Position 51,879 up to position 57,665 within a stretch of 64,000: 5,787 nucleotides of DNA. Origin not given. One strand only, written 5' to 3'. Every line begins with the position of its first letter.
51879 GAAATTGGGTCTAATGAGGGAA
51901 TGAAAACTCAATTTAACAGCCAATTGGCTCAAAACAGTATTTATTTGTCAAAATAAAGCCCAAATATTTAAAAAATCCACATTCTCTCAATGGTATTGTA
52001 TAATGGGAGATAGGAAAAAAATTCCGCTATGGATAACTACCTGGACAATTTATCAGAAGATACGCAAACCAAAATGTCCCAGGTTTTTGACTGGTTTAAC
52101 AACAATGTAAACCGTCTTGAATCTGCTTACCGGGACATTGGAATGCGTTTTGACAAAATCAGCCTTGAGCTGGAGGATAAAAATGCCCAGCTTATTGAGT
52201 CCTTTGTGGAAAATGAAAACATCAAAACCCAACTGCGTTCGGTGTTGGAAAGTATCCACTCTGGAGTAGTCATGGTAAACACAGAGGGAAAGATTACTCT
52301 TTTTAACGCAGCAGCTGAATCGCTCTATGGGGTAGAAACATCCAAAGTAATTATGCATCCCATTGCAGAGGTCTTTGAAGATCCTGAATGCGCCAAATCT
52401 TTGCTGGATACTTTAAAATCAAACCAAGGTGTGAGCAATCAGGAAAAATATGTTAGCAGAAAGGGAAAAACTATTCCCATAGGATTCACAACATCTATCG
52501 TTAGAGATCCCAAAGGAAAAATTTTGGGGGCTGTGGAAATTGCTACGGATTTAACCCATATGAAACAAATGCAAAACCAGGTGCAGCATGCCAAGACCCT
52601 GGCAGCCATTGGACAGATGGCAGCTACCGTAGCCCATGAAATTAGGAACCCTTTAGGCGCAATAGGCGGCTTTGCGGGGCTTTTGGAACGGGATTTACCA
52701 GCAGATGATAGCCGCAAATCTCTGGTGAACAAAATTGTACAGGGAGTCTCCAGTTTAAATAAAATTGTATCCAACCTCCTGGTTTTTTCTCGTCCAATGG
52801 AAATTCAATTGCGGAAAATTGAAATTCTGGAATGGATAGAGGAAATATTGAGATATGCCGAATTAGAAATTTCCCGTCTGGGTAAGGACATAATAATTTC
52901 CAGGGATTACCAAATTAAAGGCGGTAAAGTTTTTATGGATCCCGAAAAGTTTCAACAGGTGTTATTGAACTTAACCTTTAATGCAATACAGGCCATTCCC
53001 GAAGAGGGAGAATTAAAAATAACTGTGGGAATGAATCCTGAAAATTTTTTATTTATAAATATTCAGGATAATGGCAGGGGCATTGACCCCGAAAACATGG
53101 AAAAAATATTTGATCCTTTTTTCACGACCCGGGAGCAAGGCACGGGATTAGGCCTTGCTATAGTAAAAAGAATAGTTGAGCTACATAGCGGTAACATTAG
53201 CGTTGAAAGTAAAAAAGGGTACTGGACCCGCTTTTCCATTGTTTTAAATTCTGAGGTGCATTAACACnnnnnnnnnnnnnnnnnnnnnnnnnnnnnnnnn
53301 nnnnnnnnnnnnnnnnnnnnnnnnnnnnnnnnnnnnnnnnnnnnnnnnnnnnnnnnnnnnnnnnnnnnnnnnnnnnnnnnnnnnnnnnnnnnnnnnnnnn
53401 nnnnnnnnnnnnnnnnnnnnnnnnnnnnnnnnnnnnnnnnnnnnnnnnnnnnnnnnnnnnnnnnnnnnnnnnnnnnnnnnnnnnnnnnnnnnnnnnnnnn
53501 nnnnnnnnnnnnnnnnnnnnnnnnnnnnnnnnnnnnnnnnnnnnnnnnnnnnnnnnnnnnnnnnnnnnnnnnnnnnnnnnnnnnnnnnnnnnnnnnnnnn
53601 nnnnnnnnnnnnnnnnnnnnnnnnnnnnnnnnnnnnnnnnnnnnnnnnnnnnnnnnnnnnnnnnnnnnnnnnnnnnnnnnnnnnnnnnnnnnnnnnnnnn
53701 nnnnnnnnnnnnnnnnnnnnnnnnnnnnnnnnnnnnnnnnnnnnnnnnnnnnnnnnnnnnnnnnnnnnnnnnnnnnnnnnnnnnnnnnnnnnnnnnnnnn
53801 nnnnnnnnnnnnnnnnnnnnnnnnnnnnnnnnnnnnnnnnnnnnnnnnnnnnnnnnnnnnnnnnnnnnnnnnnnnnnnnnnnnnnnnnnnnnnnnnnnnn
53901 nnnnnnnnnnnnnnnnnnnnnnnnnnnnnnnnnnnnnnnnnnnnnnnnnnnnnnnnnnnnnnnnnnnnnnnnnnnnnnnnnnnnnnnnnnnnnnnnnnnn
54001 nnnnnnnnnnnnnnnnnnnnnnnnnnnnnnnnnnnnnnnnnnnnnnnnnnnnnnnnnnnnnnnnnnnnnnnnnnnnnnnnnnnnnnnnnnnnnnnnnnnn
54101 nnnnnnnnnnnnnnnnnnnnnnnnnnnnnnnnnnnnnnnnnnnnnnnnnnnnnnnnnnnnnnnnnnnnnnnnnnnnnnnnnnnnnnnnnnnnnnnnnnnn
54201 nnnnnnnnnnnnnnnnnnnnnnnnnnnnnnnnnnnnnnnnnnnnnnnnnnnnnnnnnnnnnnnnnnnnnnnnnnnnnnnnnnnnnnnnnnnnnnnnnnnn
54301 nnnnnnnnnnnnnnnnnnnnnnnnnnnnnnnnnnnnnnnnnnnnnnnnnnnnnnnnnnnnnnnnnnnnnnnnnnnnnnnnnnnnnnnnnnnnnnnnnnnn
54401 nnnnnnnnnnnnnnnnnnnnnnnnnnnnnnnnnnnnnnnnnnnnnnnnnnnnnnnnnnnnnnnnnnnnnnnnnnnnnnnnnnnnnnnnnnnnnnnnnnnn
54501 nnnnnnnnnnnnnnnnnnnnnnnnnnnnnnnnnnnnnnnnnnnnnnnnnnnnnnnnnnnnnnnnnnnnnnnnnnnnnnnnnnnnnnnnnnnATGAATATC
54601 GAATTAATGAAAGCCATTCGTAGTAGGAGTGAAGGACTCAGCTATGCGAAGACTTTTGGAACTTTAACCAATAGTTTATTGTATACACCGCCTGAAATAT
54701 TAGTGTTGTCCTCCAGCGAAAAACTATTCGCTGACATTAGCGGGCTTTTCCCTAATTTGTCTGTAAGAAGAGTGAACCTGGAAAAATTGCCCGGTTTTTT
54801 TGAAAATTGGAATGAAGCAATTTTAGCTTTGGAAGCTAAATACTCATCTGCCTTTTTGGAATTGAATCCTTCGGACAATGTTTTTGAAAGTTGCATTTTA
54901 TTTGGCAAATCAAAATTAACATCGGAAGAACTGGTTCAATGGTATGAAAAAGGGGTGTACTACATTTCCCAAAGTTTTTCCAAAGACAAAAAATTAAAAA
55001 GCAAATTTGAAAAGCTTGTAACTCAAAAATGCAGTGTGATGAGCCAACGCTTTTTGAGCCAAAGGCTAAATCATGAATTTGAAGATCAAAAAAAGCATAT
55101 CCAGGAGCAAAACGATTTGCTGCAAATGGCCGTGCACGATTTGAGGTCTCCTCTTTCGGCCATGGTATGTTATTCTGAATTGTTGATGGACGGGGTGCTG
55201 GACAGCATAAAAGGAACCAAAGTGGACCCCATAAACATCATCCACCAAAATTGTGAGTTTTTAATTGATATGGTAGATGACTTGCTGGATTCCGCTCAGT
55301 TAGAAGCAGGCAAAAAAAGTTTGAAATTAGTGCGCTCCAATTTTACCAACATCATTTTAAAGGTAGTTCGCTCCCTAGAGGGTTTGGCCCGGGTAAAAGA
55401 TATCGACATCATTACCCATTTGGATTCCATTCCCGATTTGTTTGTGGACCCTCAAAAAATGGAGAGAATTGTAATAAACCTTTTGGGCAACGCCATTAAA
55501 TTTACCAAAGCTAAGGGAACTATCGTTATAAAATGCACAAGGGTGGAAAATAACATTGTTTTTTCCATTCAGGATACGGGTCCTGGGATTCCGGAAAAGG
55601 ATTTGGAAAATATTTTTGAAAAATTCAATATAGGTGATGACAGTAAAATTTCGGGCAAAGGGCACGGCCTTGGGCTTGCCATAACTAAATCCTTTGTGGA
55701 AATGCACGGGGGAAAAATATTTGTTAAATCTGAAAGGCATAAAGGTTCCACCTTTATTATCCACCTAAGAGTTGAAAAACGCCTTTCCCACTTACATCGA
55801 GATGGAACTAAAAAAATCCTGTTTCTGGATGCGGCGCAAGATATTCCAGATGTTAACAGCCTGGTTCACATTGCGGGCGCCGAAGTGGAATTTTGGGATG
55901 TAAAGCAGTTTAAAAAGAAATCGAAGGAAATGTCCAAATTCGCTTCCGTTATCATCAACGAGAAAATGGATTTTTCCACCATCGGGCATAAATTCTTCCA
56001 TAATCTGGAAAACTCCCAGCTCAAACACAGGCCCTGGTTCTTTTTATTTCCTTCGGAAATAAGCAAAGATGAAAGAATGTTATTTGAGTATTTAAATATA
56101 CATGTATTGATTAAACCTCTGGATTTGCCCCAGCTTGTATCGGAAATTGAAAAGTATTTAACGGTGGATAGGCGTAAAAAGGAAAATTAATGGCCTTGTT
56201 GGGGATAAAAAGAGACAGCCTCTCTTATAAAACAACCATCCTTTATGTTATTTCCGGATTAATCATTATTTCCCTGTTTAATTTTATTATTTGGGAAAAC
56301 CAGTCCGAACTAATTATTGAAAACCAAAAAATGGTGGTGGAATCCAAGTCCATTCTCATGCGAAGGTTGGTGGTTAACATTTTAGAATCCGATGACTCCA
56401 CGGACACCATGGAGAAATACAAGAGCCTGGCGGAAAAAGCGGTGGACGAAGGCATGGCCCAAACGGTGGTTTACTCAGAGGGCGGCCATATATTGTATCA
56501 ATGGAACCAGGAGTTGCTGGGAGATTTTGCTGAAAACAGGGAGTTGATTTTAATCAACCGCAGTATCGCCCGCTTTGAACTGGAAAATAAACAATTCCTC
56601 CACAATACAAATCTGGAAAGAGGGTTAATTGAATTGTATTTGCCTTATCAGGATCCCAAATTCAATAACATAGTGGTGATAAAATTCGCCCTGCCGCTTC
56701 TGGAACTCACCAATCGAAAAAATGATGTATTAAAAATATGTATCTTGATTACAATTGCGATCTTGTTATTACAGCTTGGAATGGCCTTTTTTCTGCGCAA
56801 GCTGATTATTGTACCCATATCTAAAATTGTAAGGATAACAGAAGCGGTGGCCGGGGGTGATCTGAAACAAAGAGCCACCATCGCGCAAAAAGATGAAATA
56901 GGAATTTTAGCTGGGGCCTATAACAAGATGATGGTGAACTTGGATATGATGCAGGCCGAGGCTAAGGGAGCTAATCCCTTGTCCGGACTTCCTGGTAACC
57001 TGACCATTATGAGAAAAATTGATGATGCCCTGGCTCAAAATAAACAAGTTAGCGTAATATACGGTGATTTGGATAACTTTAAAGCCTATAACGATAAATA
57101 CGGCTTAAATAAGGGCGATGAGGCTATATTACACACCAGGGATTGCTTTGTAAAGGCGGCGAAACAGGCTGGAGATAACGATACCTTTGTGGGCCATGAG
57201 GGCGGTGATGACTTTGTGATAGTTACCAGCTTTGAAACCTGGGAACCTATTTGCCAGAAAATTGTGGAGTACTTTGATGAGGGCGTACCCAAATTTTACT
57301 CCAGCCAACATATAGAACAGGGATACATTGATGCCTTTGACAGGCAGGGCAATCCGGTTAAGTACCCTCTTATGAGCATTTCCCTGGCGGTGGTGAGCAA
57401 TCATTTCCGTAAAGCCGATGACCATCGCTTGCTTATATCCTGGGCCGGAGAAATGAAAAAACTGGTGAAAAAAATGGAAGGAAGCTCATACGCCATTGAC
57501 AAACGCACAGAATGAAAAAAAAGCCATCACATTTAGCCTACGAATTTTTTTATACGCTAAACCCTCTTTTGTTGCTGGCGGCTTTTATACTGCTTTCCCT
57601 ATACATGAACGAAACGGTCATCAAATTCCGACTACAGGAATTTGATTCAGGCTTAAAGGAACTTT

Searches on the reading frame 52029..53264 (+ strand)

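Call 78: search_protein_families(library=pfam, proteins=[window:52029-53264:+], max_evalue=0.0001)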
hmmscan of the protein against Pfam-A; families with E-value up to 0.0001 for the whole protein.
window:52029-53264:+ (411 aa): 7 families
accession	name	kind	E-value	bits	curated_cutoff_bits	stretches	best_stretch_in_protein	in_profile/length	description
PF02518.31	HATPase_c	-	7.3e-27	94.5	26.4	1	304-407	2-108/111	Histidine kinase-, DNA gyrase B-, and HSP90-like ATPase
PF00512.31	HisKA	-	1.7e-15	57.2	26.9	1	195-255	3-62/66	His Kinase A (phospho-acceptor) domain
PF00989.32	PAS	-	3.6e-13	49.9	22.6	1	68-171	2-109/113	PAS fold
PF13426.13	PAS_9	-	1.9e-12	47.8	27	1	79-176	3-102/103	PAS domain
PF08448.16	PAS_4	-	1.3e-08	35.4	23.1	1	73-177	1-107/110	PAS fold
PF13188.13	PAS_8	-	4.3e-07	30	21.8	1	68-124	2-56/65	PAS domain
PF14501.12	HATPase_c_5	-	6.8e-05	23.2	22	0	309-398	7-94/102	GHKL domain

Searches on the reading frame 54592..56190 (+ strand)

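Call 78: search_protein_families(library=pfam, proteins=[window:54592-56190:+], max_evalue=0.0001)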
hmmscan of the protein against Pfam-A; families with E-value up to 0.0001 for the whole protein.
window:54592-56190:+ (532 aa): 3 families
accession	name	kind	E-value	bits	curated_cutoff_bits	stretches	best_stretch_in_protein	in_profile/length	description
PF02518.31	HATPase_c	-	1.5e-29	103.1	26.4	1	286-395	2-110/111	Histidine kinase-, DNA gyrase B-, and HSP90-like ATPase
PF00512.31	HisKA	-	1.6e-09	38.1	26.9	1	173-240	2-66/66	His Kinase A (phospho-acceptor) domain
PF14501.12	HATPase_c_5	-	2.6e-05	24.5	22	1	290-381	6-91/102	GHKL domain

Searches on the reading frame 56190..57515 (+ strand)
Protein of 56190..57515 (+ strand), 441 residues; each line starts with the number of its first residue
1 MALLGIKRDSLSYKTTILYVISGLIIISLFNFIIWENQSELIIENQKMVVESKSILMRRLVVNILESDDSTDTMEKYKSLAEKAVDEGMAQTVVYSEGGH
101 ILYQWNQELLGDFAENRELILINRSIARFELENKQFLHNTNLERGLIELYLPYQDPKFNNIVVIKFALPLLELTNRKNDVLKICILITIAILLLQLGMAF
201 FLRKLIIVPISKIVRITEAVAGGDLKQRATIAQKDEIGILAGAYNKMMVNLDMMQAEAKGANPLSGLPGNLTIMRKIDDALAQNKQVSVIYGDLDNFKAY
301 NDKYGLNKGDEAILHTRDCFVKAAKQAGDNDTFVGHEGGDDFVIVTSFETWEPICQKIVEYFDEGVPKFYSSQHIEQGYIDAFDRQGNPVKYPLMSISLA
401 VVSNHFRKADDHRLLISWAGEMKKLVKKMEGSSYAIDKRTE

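Call 78: search_protein_families(library=pfam, proteins=[window:56190-57515:+], max_evalue=0.0001)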
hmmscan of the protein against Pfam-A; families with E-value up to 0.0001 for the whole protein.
window:56190-57515:+ (441 aa): 2 families
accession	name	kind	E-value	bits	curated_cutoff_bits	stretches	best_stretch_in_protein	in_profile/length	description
PF00672.30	HAMP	-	5e-11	43.2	25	1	201-251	1-51/53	HAMP domain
PF00990.26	GGDEF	-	4.7e-10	39.9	23.8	1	274-347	20-89/161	Diguanylate cyclase, GGDEF domain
